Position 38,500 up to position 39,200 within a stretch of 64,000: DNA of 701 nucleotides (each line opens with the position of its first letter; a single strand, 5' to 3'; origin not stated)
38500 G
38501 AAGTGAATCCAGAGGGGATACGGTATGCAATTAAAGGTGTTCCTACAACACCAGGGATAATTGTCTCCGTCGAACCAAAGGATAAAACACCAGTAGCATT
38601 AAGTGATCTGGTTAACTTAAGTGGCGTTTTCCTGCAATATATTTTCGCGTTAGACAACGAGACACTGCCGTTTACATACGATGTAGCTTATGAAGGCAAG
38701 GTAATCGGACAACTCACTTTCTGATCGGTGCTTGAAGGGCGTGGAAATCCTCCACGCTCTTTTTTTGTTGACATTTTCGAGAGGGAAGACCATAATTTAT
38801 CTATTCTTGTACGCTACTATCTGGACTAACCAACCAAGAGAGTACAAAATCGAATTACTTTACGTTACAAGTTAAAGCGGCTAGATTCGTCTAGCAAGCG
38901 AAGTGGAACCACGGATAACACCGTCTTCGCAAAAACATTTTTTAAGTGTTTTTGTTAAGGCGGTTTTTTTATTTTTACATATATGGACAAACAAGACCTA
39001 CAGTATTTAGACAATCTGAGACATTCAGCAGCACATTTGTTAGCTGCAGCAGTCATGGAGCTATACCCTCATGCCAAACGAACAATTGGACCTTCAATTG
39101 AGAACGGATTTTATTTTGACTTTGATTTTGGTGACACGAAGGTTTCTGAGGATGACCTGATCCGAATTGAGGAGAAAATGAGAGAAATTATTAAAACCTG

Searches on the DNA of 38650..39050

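Call 45: search_rna_families(source=window, start=38650, end=39050, threshold=evalue, max_evalue=1, show_alignments=1)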
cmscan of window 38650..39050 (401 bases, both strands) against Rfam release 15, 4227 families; matches with E-value up to 1: 3.
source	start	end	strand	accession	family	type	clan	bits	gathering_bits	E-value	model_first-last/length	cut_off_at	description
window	38733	38931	+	RF00230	T-box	Cis-reg; leader;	-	38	93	4.6e-07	1-219/219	no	T-box leader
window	38917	38968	+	RF01413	miR-430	Gene; miRNA;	CL00096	29.1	47.3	0.0019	1-70/70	no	miR-430 microRNA precursor family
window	38914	38972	+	RF03697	mir-722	Gene; miRNA;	-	19.7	81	0.32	1-67/67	no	mir-722 microRNA precursor family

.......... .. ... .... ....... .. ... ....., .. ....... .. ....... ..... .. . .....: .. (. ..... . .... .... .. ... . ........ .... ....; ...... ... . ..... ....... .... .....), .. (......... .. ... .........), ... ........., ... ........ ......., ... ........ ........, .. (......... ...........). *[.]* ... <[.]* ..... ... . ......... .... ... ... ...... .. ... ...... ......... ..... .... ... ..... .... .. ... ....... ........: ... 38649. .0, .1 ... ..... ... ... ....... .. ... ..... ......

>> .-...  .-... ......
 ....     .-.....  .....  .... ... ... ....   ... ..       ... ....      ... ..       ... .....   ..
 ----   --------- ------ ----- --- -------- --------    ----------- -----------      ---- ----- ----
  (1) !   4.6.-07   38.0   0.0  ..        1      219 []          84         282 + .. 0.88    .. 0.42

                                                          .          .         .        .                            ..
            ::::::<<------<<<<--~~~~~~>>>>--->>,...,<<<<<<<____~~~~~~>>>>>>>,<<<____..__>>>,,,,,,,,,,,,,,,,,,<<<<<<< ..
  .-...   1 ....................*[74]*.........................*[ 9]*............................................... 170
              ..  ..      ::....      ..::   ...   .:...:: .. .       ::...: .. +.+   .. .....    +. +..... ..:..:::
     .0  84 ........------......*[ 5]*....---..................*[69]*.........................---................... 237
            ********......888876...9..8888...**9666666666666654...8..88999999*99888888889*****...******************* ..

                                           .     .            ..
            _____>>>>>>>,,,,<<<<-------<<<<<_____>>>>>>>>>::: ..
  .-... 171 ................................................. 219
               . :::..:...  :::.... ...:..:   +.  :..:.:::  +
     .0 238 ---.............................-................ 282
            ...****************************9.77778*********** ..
